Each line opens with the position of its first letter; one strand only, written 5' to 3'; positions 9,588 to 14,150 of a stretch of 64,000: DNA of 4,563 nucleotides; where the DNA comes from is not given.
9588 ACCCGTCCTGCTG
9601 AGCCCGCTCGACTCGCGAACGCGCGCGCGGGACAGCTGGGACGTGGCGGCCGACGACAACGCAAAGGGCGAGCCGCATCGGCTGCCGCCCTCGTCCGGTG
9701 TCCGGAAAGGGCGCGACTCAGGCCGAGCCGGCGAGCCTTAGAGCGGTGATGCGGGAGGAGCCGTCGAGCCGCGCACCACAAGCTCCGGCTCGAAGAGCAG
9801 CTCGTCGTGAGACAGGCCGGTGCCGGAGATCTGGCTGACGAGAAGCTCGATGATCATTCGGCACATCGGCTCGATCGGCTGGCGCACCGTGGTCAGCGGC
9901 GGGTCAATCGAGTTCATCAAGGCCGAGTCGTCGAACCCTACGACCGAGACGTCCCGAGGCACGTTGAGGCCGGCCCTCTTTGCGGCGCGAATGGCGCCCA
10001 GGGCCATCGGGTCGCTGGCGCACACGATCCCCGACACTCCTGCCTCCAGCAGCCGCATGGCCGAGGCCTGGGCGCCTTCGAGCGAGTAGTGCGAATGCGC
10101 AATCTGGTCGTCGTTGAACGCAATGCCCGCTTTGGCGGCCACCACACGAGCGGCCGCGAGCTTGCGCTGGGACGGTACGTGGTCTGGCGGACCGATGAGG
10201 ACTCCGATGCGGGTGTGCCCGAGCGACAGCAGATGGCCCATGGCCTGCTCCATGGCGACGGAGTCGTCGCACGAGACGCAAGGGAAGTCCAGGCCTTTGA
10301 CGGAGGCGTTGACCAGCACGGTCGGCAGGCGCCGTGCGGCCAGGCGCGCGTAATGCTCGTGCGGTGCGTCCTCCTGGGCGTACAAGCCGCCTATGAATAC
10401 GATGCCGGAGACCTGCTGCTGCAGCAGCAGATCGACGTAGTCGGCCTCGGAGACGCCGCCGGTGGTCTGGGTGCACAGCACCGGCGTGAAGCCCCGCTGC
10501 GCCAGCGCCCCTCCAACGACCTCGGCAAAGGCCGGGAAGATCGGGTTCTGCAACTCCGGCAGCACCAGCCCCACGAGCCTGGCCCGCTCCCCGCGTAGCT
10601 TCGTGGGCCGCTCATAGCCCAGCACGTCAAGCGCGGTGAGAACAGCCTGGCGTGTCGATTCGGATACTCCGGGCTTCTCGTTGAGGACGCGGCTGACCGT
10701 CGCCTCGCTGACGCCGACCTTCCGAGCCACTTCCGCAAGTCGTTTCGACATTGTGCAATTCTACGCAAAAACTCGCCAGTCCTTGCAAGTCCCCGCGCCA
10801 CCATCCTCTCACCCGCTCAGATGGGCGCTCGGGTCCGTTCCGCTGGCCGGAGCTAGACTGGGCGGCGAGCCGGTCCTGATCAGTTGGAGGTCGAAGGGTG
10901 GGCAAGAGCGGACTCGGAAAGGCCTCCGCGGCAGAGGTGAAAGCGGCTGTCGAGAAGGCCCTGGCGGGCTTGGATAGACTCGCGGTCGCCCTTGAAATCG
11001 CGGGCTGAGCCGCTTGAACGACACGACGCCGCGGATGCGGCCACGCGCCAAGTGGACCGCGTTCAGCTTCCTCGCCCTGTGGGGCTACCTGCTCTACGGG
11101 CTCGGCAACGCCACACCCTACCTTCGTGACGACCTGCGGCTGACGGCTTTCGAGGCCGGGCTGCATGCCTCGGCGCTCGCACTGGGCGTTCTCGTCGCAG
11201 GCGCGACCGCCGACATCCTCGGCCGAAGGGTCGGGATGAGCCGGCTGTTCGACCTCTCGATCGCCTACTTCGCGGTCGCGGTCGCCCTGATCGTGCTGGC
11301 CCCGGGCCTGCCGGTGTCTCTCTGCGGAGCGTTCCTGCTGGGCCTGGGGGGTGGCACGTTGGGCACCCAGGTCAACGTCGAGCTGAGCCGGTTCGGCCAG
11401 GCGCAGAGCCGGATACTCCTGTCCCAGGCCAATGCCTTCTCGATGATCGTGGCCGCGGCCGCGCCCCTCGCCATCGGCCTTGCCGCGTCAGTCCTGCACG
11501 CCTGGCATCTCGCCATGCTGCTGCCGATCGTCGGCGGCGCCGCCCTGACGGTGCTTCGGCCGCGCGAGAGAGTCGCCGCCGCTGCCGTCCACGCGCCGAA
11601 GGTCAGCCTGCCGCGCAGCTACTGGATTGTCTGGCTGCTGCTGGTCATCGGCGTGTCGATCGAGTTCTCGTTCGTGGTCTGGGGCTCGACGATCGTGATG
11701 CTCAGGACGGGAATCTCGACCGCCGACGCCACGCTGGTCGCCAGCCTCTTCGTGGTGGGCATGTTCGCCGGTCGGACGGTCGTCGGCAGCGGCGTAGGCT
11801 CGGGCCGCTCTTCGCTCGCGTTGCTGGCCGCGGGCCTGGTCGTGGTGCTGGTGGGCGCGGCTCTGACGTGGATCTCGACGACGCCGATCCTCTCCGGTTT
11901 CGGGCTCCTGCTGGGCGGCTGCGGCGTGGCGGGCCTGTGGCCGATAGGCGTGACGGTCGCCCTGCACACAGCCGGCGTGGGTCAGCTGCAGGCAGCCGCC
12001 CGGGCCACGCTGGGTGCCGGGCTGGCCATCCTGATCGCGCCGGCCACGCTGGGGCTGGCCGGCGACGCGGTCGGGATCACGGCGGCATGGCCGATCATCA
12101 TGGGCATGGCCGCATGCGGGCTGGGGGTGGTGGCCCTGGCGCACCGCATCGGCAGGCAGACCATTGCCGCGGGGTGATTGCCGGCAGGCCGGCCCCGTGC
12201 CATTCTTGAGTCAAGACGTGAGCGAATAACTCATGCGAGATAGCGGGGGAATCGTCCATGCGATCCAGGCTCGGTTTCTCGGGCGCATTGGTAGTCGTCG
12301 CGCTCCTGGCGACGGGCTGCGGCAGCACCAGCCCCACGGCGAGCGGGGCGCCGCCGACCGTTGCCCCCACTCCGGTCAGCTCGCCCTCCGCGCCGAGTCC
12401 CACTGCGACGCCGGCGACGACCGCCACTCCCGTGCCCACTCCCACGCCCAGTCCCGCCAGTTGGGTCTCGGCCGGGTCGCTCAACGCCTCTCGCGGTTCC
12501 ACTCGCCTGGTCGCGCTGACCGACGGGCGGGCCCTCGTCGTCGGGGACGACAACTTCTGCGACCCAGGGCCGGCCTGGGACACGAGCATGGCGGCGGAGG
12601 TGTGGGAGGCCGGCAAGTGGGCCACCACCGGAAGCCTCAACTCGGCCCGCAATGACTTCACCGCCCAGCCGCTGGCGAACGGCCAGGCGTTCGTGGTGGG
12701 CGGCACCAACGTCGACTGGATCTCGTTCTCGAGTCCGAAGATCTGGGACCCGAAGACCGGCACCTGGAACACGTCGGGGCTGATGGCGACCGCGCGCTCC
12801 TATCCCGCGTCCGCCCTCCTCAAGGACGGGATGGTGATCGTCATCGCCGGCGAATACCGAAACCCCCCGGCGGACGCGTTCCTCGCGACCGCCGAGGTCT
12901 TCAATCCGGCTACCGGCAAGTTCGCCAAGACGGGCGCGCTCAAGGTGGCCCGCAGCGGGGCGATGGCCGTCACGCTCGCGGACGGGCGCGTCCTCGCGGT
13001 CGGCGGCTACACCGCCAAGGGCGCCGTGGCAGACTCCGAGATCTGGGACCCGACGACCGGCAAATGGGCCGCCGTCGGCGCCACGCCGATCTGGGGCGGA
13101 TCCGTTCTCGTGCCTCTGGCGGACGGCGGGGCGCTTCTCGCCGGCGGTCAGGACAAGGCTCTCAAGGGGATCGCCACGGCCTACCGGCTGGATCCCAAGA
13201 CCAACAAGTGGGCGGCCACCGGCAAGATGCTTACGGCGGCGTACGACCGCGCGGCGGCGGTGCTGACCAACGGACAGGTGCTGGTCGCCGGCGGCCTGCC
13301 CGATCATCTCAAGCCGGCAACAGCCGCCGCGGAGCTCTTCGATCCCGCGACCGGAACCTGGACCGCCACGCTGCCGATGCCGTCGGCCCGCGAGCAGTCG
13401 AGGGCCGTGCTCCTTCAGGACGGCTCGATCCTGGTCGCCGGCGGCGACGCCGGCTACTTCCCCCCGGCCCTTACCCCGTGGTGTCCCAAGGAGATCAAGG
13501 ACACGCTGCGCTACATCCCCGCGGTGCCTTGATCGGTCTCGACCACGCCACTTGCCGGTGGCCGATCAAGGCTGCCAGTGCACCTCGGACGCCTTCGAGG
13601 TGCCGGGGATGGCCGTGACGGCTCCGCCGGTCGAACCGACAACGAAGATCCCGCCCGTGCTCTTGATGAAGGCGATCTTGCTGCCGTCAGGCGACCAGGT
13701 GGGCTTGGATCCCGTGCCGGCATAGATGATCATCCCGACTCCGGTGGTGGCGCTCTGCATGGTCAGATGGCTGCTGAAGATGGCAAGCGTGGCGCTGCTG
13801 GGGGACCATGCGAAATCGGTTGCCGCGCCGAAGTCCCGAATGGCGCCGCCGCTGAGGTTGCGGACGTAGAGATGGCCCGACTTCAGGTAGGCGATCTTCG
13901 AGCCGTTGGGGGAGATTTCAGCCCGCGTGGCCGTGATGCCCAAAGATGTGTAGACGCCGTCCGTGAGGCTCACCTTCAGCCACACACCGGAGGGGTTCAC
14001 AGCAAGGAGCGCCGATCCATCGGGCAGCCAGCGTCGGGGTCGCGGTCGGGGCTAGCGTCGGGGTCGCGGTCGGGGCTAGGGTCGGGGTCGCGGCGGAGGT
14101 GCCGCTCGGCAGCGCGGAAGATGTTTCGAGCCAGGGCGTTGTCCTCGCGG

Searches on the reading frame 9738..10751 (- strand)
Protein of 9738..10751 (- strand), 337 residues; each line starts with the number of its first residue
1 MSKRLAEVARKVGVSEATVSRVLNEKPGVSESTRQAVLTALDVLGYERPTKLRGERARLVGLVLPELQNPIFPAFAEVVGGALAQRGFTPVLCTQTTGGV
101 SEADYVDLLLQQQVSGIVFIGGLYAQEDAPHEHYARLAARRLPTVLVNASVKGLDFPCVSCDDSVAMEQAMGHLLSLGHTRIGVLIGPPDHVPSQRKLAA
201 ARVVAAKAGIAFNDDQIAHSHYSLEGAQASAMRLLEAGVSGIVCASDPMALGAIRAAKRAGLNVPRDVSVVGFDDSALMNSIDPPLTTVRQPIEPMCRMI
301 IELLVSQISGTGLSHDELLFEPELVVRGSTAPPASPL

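Call 56: search_protein_families(library=pfam, proteins=[window:9738-10751:-], max_evalue=0.001)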
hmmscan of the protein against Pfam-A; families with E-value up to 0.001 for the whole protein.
window:9738-10751:- (337 aa): 5 families
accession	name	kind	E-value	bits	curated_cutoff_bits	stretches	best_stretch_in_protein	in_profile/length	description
PF13377.12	Peripla_BP_3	-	9.9e-36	123.8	26.5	1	172-330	2-167/167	Periplasmic binding protein-like domain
PF00532.27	Peripla_BP_1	-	3.5e-19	69.8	22.2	1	60-292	4-244/281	Periplasmic binding proteins and sugar binding domain of LacI family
PF00356.27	LacI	-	1.4e-14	54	27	1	5-47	2-44/46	Bacterial regulatory proteins, lacI family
PF13407.12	Peripla_BP_4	-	1.7e-08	34.8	35.1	1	60-277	1-220/258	Periplasmic binding protein domain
PF13560.12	HTH_31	-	0.00033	21.3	27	1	4-46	16-59/64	Helix-turn-helix domain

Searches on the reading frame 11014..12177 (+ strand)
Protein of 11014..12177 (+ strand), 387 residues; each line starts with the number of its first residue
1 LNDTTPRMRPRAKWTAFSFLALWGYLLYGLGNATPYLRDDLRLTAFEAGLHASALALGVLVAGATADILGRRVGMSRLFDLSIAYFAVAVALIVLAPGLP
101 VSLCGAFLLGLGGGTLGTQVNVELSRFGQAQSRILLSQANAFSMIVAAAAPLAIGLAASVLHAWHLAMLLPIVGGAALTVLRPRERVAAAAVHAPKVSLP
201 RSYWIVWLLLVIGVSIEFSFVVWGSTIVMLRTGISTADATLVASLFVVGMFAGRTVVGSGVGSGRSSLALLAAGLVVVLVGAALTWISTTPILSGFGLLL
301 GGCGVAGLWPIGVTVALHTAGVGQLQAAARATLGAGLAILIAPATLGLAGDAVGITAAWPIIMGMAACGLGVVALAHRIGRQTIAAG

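Call 56: search_protein_families(library=pfam, proteins=[window:11014-12177:+], max_evalue=0.001)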
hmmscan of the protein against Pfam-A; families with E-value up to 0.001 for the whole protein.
window:11014-12177:+ (387 aa): 1 family
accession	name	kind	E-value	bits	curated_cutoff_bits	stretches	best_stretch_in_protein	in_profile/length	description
PF07690.21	MFS_1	-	7.7e-08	32.1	33.4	1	27-319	12-322/347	Major Facilitator Superfamily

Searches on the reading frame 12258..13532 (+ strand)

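Call 56: search_protein_families(library=pfam, proteins=[window:12258-13532:+], max_evalue=0.001)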
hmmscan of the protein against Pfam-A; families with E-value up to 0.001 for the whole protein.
window:12258-13532:+ (424 aa): 10 families
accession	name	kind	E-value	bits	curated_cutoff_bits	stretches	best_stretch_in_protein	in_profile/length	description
PF13964.12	Kelch_6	-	4.9e-26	90.3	25.3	1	140-180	10-50/50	Kelch motif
PF01344.31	Kelch_1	-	2.1e-23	81.9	20.1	1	236-271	5-40/46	Kelch motif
PF13418.12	Kelch_4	-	9.7e-23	80.3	21.6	1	231-274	1-45/49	Galactose oxidase, central domain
PF24681.1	Kelch_KLHDC2_KLHL20_DRC7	-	1.6e-13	50.9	50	2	225-346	97-221/221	KLHDC2/KLHL20/DRC7 Kelch-repeats domain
PF25210.1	Kelch_FKB95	-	4.6e-12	46.5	70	1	310-397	62-150/268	FKB95, Kelch-repeats domain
PF07646.21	Kelch_2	-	1.7e-10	40.8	21.3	0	234-274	3-45/48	Kelch motif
PF13415.12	Kelch_3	-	7.3e-08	32.8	22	0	306-327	18-39/48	Galactose oxidase, central domain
PF24996.1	NANM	-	1.6e-06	27.7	45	0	311-381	171-242/350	N-acetylneuraminate epimerase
PF24981.1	Beta-prop_ATRN-LZTR1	-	1.1e-05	25.3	50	0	295-397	112-220/289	Attractin/LZTR1 beta-propeller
PF07250.17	Glyoxal_oxid_N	-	9.1e-05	22.2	37.5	0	306-397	46-136/243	Glyoxal oxidase N-terminus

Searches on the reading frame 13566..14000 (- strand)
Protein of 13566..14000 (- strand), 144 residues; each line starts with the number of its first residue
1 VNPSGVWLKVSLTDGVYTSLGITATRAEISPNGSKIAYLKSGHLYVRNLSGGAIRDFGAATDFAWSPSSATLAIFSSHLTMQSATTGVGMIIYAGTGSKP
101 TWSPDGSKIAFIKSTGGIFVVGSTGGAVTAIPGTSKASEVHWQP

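Call 57: search_protein_families(library=pfam, proteins=[window:13566-14000:-], max_evalue=0.001)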
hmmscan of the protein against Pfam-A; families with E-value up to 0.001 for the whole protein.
window:13566-14000:- (144 aa): 2 families
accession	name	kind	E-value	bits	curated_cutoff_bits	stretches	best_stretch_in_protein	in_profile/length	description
PF07676.18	PD40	-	6.4e-07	29.6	20.9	1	99-112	13-26/38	WD40-like Beta Propeller Repeat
PF00930.27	DPPIV_N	-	3.2e-05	23.3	22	0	24-53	45-74/354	Dipeptidyl peptidase IV (DPP IV) N-terminal region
